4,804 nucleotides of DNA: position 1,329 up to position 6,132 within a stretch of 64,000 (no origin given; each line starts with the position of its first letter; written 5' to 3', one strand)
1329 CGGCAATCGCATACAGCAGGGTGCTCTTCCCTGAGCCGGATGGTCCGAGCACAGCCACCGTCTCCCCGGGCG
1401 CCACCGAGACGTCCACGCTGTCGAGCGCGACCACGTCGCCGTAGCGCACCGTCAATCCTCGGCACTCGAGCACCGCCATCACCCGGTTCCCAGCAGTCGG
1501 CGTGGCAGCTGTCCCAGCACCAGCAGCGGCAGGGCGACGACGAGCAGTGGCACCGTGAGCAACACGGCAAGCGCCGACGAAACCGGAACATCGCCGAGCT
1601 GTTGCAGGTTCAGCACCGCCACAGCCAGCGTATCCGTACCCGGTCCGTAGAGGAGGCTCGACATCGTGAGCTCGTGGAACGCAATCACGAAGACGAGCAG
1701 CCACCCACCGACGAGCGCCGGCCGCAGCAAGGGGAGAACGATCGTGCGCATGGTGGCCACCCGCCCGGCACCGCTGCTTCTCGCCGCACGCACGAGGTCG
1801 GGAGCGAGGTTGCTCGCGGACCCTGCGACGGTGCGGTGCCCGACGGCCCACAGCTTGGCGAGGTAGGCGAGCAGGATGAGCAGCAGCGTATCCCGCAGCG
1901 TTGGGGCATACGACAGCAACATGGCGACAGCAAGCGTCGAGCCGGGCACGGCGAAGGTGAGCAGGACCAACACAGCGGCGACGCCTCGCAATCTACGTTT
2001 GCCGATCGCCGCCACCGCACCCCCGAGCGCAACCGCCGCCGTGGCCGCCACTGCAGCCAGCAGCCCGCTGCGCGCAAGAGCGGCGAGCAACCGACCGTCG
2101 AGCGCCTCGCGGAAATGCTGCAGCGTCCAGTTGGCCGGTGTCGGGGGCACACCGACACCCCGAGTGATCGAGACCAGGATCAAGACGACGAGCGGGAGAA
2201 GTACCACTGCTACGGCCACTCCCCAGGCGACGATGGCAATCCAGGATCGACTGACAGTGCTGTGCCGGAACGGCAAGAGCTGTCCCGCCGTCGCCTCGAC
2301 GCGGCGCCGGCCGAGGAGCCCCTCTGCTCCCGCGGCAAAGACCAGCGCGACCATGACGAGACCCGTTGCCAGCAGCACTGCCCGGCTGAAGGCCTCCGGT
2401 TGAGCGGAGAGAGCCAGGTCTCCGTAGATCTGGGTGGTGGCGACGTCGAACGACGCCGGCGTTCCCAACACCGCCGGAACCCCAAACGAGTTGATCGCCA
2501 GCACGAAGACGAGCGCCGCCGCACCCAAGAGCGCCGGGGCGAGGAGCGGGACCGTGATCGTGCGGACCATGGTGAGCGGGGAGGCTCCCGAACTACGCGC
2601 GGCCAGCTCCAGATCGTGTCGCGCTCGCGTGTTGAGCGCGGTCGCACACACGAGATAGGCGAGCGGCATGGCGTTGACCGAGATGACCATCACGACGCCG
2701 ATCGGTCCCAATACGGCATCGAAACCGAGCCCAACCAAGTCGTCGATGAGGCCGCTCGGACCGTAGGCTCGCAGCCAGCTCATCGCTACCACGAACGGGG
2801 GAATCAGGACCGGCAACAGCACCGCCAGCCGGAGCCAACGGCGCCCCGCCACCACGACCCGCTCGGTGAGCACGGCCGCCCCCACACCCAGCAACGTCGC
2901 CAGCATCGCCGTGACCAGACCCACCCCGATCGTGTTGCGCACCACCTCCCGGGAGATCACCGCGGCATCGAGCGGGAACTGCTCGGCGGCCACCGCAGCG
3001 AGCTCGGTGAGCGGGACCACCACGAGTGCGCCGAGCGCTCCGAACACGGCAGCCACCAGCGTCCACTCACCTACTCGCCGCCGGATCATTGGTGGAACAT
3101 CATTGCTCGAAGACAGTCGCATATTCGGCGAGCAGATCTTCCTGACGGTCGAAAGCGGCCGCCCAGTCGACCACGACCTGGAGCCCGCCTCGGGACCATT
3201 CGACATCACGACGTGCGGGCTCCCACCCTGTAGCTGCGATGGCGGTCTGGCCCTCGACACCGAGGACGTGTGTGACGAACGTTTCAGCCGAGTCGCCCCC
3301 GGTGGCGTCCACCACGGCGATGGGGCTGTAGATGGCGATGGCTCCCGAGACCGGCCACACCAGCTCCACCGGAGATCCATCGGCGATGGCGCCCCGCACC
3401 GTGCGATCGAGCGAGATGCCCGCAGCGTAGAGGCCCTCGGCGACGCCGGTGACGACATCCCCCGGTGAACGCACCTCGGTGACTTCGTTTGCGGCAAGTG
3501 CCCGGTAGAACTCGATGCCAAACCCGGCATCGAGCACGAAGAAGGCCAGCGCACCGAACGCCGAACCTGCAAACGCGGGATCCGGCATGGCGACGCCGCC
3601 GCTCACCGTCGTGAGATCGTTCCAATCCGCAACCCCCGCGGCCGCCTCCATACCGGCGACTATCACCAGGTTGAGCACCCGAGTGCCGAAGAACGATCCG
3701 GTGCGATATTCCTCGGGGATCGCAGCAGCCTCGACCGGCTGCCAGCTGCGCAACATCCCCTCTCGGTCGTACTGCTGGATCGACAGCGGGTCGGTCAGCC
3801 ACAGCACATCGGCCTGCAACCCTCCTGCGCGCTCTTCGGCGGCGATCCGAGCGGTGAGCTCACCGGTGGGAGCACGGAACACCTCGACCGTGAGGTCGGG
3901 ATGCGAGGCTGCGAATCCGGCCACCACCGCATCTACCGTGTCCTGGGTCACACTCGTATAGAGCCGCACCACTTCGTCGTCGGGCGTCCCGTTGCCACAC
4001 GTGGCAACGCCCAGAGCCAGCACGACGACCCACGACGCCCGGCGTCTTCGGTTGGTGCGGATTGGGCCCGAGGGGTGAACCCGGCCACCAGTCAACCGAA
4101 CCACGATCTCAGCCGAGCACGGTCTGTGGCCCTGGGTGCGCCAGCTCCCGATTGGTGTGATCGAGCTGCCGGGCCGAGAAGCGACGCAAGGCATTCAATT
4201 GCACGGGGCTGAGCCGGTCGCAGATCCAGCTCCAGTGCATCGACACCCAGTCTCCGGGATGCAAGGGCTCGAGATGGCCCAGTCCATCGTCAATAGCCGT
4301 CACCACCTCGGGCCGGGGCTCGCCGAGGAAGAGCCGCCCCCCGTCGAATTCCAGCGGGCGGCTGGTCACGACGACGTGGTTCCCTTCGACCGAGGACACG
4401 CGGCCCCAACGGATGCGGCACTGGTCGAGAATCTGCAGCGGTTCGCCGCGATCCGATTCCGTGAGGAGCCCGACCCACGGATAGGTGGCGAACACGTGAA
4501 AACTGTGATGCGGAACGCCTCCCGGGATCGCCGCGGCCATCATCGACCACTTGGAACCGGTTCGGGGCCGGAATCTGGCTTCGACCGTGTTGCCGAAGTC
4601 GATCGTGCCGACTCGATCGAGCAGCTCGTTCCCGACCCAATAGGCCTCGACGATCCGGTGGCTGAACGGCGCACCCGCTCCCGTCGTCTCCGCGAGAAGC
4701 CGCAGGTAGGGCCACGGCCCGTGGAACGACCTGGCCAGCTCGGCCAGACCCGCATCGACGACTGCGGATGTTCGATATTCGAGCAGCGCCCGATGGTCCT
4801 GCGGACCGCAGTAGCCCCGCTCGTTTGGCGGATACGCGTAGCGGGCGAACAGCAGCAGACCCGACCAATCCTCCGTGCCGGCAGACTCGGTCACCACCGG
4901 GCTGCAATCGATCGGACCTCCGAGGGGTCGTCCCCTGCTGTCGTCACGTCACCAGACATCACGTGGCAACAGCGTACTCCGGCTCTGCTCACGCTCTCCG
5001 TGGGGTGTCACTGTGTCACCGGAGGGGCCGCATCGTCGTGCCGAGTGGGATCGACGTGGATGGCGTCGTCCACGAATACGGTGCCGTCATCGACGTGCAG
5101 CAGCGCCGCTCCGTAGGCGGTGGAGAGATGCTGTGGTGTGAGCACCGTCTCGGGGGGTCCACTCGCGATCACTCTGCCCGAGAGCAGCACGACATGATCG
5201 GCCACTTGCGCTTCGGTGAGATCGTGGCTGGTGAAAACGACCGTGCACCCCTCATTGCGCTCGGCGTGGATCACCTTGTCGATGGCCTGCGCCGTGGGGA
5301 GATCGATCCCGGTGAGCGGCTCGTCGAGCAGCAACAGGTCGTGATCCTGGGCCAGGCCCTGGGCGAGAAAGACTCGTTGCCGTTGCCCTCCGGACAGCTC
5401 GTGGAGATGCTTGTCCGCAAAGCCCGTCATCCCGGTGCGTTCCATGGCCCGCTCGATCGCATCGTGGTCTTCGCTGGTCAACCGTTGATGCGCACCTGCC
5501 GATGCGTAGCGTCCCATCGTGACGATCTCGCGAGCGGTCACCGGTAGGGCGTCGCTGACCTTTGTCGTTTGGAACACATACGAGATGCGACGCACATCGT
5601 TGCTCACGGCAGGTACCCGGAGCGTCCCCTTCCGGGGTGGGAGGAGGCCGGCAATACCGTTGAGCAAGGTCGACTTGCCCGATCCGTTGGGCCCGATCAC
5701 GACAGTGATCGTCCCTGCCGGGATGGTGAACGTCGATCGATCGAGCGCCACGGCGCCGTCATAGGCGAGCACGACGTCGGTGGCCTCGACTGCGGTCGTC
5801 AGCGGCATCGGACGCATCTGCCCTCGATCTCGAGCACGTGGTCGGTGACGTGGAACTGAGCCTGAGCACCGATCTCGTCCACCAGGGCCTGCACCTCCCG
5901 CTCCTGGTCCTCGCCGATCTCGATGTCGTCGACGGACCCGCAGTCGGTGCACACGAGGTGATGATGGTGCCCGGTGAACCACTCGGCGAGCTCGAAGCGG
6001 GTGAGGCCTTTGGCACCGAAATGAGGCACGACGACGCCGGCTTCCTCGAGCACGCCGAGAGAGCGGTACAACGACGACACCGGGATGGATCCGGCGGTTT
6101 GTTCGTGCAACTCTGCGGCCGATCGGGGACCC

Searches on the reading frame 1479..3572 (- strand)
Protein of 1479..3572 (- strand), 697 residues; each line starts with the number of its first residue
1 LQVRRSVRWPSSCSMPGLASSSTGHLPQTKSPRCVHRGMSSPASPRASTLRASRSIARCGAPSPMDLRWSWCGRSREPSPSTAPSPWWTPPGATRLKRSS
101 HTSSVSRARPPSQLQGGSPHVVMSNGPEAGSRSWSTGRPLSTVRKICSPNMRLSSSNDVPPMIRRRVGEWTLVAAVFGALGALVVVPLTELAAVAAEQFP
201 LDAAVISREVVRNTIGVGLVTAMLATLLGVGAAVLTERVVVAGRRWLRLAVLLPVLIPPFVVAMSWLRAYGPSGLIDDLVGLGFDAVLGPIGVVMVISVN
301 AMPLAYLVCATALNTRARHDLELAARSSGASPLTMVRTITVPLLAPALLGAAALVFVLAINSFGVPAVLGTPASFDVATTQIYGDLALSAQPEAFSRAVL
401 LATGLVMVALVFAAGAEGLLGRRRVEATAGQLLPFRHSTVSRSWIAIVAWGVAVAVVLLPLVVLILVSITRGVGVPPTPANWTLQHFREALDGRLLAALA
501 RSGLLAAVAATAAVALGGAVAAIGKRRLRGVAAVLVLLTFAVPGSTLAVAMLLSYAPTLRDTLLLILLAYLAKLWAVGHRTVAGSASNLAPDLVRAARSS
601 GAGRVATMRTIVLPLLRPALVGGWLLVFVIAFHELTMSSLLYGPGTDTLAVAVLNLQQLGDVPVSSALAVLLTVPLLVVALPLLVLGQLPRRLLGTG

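Call 42: search_protein_families(library=pfam, proteins=[window:1479-3572:-], max_evalue=0.00001)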
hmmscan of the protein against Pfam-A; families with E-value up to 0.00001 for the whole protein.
window:1479-3572:- (697 aa): 1 family
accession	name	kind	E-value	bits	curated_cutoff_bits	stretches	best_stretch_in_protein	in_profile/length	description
PF00528.27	BPD_transp_1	-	1e-21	78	26.4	2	516-682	4-170/184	Binding-protein-dependent transport system inner membrane component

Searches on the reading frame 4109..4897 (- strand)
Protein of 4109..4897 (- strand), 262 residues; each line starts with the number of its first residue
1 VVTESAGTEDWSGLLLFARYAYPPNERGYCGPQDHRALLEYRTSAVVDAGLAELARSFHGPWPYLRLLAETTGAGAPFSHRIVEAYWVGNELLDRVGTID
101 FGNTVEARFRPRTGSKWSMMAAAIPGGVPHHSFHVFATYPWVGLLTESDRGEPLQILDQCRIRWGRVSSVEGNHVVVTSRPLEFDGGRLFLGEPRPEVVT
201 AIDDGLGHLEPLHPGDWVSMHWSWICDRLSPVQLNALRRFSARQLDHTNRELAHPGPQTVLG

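Call 42: search_protein_families(library=pfam, proteins=[window:4109-4897:-], max_evalue=0.00001)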
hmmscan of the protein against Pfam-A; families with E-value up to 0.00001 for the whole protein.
window:4109-4897:- (262 aa): 1 family
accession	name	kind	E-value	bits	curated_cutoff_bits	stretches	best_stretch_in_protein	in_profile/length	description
PF19927.4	DUF6390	-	2.9e-88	295.9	25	1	12-253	4-242/244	Family of unknown function (DUF6390)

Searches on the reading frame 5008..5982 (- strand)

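Call 42: search_protein_families(library=pfam, proteins=[window:5008-5982:-], max_evalue=0.00001)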
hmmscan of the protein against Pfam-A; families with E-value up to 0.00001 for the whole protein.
window:5008-5982:- (324 aa): 4 families
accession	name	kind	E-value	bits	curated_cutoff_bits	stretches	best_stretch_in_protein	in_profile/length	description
PF00005.33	ABC_tran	-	1.1e-28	100.9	25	1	80-223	1-136/137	ABC transporter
PF13304.12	AAA_21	-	2.6e-11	44.6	27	1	92-157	1-69/304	AAA domain, putative AbiEii toxin, Type IV TA system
PF13555.12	AAA_29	-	4.4e-07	30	27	1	81-118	13-50/61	P-loop containing region of AAA domain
PF02463.25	SMC_N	-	1.5e-06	28.2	40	1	91-265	25-209/220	RecF/RecN/SMC N terminal domain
